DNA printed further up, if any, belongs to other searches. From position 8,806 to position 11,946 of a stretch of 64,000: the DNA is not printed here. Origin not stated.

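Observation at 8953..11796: Large Asp-repeat protein with FlgD-Ig/T9SS-type C-terminal sorting domain and no recognisable catalytic domain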

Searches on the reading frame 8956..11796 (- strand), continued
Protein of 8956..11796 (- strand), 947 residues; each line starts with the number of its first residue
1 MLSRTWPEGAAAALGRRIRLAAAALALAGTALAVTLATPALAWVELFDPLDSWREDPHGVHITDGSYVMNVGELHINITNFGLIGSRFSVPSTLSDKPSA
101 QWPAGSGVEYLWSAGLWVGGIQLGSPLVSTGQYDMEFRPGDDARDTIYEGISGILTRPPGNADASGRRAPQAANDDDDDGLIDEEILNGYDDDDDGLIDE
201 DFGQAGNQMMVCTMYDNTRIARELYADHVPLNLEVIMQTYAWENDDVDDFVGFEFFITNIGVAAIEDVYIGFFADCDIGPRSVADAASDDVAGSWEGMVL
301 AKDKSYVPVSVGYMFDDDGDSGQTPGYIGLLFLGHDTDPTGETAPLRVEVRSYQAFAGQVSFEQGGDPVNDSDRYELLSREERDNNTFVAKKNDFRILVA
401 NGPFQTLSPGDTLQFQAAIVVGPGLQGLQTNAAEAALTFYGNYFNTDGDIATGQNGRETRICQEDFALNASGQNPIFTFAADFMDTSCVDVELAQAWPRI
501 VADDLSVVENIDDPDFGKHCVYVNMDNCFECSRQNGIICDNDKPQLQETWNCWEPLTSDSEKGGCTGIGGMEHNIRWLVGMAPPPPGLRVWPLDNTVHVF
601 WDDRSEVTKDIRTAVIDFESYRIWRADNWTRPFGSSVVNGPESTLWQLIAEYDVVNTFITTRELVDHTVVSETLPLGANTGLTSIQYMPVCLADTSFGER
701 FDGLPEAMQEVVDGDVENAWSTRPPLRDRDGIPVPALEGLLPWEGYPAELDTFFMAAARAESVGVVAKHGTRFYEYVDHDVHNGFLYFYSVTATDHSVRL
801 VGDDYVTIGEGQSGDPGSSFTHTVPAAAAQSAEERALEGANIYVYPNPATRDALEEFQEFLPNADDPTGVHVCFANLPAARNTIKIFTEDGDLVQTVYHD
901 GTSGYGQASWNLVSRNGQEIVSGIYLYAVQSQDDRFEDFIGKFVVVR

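Call 25: predict_structure(alignment_id=A1)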
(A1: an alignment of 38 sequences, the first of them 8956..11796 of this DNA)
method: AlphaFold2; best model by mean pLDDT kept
length: 947 residues; sequences in the alignment: 38
mean_pLDDT: 61.1   pTM: 0.51
mean pLDDT of the five models: 61.1, 59.6, 59.5, 59.3, 57.7
residues with pLDDT >= 90: 22; 70-90: 393; 50-70: 194; < 50: 338
segments of 3 or more residues with pLDDT < 50: 1-17, 39-108, 142-176, 180-192, 194-209, 243-248, 322-324, 576-585, 590-597, 610-659, 672-684, 778-801, 804-831, 834-837, 844-869, 914-920
pLDDT, mean of each block of 10 residues (from residue 1): 30 46 70 62 35 33 33 41 39 28 38 74 82 57 39 25 34 44 36 40 34 64 64 75 50 81 89 73 66 89 82 75 66 78 79 82 78 85 84 84 88 84 81 78 62 77 88 87 78 81 87 83 84 83 68 80 74 51 46 49 58 43 28 26 28 39 59 39 59 68 86 83 79 86 84 84 80 60 26 37 47 30 37 49 41 32 37 63 77 76 59 47 68 68 54
secondary structure, 60 per line:
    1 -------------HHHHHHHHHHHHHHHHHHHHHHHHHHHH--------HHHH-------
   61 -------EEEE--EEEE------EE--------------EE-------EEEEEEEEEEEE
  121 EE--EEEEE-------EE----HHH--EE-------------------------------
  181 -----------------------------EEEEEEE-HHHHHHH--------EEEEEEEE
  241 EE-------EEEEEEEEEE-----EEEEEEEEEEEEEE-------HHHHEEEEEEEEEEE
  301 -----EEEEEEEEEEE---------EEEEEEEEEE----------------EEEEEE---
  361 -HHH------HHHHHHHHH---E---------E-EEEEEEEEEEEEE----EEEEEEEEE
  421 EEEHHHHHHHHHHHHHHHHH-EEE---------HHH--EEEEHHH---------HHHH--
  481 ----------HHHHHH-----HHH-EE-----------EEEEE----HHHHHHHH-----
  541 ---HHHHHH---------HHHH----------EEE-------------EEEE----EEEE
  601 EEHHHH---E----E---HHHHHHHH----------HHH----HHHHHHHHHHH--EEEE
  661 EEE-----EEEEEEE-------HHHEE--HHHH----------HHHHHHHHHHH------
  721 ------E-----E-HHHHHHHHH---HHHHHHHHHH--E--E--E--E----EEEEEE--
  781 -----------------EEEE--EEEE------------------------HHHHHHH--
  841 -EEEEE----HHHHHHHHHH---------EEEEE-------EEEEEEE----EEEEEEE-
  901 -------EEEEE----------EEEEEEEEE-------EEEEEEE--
elements in order (helices of 4 or more, strands of 3 or more residues): H14-41 H50-53 E68-71 E74-77 E109-122 E125-129 E210-216 H218-224 E233-242 E250-259 E265-278 H286-289 E290-300 E306-316 E326-335 E352-357 H371-379 E395-407 E412-423 H424-440 E442-444 E459-462 H475-478 H491-496 E519-523 H528-535 H544-549 H559-562 E573-575 E589-592 E597-602 H603-606 H619-626 H644-654 E657-663 E669-675 H690-693 H704-714 H735-743 H747-756 E773-778 E798-801 E804-807 H832-838 E842-846 H851-860 E870-874 E882-888 E893-899 E908-912 E923-931 E939-945

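Call 33: search_protein_representatives(alignment_id=A1)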
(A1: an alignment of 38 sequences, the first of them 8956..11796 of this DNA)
Query: 38 sequences, 931 profile positions. Proteins with E-value up to 0.001 (for the whole library): 5148; up to 1e-10: 1913; up to 1e-30: 377. The best 150 are listed.
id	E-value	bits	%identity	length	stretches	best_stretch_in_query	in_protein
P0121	0.0e+00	1230.0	-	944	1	20-931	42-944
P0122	0.0e+00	1058.9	-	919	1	21-931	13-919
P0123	1.2e-294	996.7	-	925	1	15-931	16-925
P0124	5.8e-280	948.1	-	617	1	308-931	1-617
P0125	5.2e-267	905.2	-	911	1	34-931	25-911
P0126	4.1e-242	822.9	-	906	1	21-930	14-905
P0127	5.1e-230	782.8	-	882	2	18-477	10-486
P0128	1.8e-228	777.7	-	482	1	453-931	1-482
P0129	4.4e-219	746.6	-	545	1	317-822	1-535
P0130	5.7e-215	733.0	-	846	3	15-445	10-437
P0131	4.9e-206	703.5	-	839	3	18-452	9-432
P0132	7.6e-203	692.9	-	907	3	22-536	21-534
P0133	3.0e-187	641.3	-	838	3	26-452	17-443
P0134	8.9e-180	616.6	-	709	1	25-677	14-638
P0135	1.3e-151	523.4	-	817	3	20-461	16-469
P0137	2.3e-146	506.0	-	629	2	42-454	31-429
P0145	6.4e-132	458.2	-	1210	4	21-484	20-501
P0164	2.2e-117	410.1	-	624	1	45-454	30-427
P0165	4.4e-117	409.1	-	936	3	45-460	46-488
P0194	2.2e-105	370.4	-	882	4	62-286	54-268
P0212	2.4e-92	327.2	-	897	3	50-418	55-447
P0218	2.6e-89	317.2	-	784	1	54-454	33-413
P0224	8.9e-86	305.5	-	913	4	60-286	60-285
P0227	2.4e-84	300.8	-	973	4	61-417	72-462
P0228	6.2e-84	299.4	-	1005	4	62-285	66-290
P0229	1.4e-83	298.2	-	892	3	66-454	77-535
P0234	3.6e-81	290.3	-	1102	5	60-285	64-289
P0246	6.8e-76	272.8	-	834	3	165-432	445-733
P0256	9.9e-73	262.3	-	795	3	62-452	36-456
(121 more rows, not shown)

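Call 36: search_protein_families(library=pfam, proteins=[P0145, P0234, P0228, P0227, P0224, P0165, P0246, P0212, P0229, P0194], max_evalue=0.01)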
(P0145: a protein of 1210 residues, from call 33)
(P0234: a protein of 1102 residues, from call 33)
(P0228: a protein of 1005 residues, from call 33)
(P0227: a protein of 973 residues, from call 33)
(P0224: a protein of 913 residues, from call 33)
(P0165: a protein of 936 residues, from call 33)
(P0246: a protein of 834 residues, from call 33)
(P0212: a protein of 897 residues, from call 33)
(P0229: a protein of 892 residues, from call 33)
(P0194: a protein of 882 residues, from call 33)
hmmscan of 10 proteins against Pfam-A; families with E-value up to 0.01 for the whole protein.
P0145 (1210 aa): 0 families

P0234 (1102 aa): 0 families

P0228 (1005 aa): 0 families

P0227 (973 aa): 0 families

P0224 (913 aa): 0 families

P0165 (936 aa): 1 family
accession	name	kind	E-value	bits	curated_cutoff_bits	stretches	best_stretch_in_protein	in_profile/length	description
PF13860.13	FlgD_ig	-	0.009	16.4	27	0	871-923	21-75/79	FlgD Ig-like domain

P0246 (834 aa): 2 families
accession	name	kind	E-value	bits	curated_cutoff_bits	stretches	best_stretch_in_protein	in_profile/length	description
PF08352.17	oligo_HPY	-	4.8e-10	40.1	27.1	1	116-155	1-41/65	Oligopeptide/dipeptide transporter, C-terminal region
PF00005.33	ABC_tran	-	7.5e-06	27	25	1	10-53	81-127/137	ABC transporter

P0212 (897 aa): 0 families

P0229 (892 aa): 0 families

P0194 (882 aa): 0 families

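Call 39: search_solved_structures(query=A2, max_evalue=10, show_alignments=2)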
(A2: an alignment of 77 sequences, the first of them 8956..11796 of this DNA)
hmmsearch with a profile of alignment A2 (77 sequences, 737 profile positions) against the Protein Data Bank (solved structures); distinct sequences matched with E-value up to 10: 8.
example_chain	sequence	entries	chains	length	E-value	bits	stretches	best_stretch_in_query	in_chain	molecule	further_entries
7eh9_A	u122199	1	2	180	4e-07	32.4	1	668-728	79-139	Basal-body rod modification protein FlgD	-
7bhq_A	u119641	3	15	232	6.3e-07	31.8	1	668-728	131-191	Basal-body rod modification protein FlgD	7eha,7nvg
5m11_A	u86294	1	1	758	9.1e-06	28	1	631-735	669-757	Immunoreactive 84kD antigen PG93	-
6za2_A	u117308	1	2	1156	2.3e-05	26.6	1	634-735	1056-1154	Por secretion system protein porU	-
3c12_A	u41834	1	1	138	7.2e-05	25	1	669-725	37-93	Flagellar protein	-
3osv_A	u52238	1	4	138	0.00012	24.3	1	669-724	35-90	Flagellar basal-body rod modification protein FlgD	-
4zzf_A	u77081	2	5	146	1.4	10.8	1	674-726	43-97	Flagellar basal body rod modification protein | Basal-body rod modification protein FlgD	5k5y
4zzk_A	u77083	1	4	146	1.4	10.8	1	674-726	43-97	Basal-body rod modification protein FlgD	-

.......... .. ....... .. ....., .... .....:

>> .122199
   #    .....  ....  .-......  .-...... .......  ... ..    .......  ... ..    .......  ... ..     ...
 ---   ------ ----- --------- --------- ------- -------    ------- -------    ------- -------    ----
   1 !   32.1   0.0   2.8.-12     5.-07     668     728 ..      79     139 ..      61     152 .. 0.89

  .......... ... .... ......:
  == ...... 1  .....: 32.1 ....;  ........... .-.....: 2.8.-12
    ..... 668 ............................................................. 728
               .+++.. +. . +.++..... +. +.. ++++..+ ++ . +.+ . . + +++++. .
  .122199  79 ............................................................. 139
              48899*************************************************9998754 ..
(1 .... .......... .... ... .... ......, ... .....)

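Call 49: predict_structure(alignment_id=A3)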
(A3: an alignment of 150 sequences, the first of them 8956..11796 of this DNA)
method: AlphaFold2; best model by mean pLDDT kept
length: 947 residues; sequences in the alignment: 150
mean_pLDDT: 92.2   pTM: 0.89
mean pLDDT of the five models: 92.2, 91.5, 91.3, 91.1, 91.1
residues with pLDDT >= 90: 817; 70-90: 69; 50-70: 23; < 50: 38
segments of 3 or more residues with pLDDT < 50: 1-11, 34-58
pLDDT, mean of each block of 10 residues (from residue 1): 37 58 60 44 39 49 94 97 96 94 96 98 98 95 94 93 92 89 92 93 96 97 94 98 96 98 98 97 93 98 96 89 93 95 95 96 96 97 97 97 98 98 98 98 93 94 97 96 92 93 96 95 96 95 85 93 93 95 96 98 97 94 96 90 96 97 97 96 97 85 96 96 95 98 97 97 97 98 97 96 92 95 97 97 97 88 88 98 98 98 96 95 98 98 95
secondary structure, 60 per line:
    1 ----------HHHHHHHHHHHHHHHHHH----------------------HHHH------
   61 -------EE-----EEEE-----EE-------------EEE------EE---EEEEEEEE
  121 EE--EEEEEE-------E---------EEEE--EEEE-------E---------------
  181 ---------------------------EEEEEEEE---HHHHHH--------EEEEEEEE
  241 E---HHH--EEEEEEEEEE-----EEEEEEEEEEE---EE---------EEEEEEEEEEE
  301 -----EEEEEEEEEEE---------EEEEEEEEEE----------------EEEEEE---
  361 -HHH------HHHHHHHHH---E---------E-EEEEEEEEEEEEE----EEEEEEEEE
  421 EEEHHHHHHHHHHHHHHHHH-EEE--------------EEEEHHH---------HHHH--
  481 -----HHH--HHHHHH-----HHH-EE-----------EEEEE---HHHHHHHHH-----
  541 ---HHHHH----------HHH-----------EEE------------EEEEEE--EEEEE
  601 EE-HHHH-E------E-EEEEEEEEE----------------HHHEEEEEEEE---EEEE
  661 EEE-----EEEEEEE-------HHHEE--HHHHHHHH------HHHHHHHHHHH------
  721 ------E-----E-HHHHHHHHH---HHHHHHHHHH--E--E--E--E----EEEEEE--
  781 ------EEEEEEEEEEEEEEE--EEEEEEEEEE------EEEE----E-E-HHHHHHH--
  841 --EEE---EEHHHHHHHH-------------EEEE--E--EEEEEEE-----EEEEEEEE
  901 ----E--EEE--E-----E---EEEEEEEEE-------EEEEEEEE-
elements in order (helices of 4 or more, strands of 3 or more residues): H11-28 H51-54 E75-78 E99-101 E113-122 E125-130 E148-151 E154-157 E208-215 H219-224 E233-241 E250-259 E265-275 E290-300 E306-316 E326-335 E352-357 H371-379 E395-407 E412-423 H424-440 E442-444 E459-462 H475-478 H491-496 E519-523 H527-535 H544-548 E573-575 E588-593 E596-602 H604-607 E618-626 E646-653 E657-663 E669-675 H690-697 H704-714 H735-743 H747-756 E773-778 E787-801 E804-813 E820-823 H832-838 E843-845 H851-858 E872-875 E881-887 E893-900 E908-910 E923-931 E939-946

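Call 55: fold_search(model_id=the predicted structure, library=pdb)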
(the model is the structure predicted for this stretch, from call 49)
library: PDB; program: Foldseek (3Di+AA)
matches with E <= 10: 963; with E <= 0.001: 29
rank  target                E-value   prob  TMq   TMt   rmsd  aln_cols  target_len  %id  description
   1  9ju0_AAA              1.3e-07  1.00  0.20  0.22  13.8       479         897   10  C-terminally truncated dextran dextrinase bound with acarbose (released 2025-09-03)
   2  9ju0_BBB              1.3e-07  1.00  0.21  0.22  13.8       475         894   10  C-terminally truncated dextran dextrinase bound with acarbose (released 2025-09-03)
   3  9ju0_CCC              2.3e-07  1.00  0.21  0.22  13.8       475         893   10  C-terminally truncated dextran dextrinase bound with acarbose (released 2025-09-03)
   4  5m11                  1.5e-06  1.00  0.10  0.12  13.6       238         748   13  Structural and functional probing of PorZ, an essential bacterial surface component of the type-IX secretion system of h (released 2016-11-09)
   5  6za2_B                4.4e-06  0.91  0.08  0.07  29.5       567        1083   11  Crystal structure of dimeric latent PorU from Porphyromonas gingivalis (released 2021-09-29)
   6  8r1m_A                5.5e-06  1.00  0.18  0.21  11.2       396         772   12  Structure of TxGH116 with covalently bound N-azido-octyl aziridine (released 2024-10-02)
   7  5ost                  5.8e-06  1.00  0.14  0.17  17.0       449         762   10  Beta-glucosidase from Thermoanaerobacterium xylolyticum GH116 in complex with Gluco-1H-imidazole (released 2018-04-11)
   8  8i5o                  8.8e-06  1.00  0.18  0.21  11.8       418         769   11  Crystal structure of TxGH116 D593A acid/base mutant from Thermoanaerobacterium xylanolyticum (released 2023-05-03)
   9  6za2_A                1.2e-05  0.85  0.08  0.07  29.1       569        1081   11  Crystal structure of dimeric latent PorU from Porphyromonas gingivalis (released 2021-09-29)
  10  7dks                  1.3e-05  1.00  0.18  0.22  11.4       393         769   12  Crystal structure of TxGH116 E441A nucleophile mutant from Thermoanaerobacterium xylanolyticum (released 2021-06-23)
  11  7w2t_A                3.0e-05  1.00  0.18  0.21  12.1       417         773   10  Crystal structure of TxGH116 E730Q mutant from Thermoanaerobacterium xylanolyticum with glucose (released 2022-04-06)
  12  7w2s                  3.1e-05  1.00  0.17  0.21  11.8       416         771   11  Crystal structure of TxGH116 E730A mutant from Thermoanaerobacterium xylanolyticum with glucose (released 2022-04-06)
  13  7bj3                  5.3e-05  0.33  0.08  0.08  24.8       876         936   10  ScpA from Streptococcus pyogenes, S512A active site mutant (released 2021-05-12)
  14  8rfe_A                5.9e-05  0.99  0.19  0.07  23.6       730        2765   10  CgsiGP2 sample in nanodisc (released 2024-03-20)
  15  7ptp_A                8.6e-05  0.57  0.10  0.11  31.8       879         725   10  In-situ structure of pentameric S-layer protein (released 2021-12-15)
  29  3t1w                  9.8e-04  0.85  0.07  0.18  24.1       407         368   10  Structure of the four-domain fragment Fn7B89 of oncofetal fibronectin (released 2012-03-21)
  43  1fnf                  1.9e-03  0.72  0.07  0.18  24.4       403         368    9  FRAGMENT OF HUMAN FIBRONECTIN ENCOMPASSING TYPE-III REPEATS 7 THROUGH 10 (released 1996-01-29)
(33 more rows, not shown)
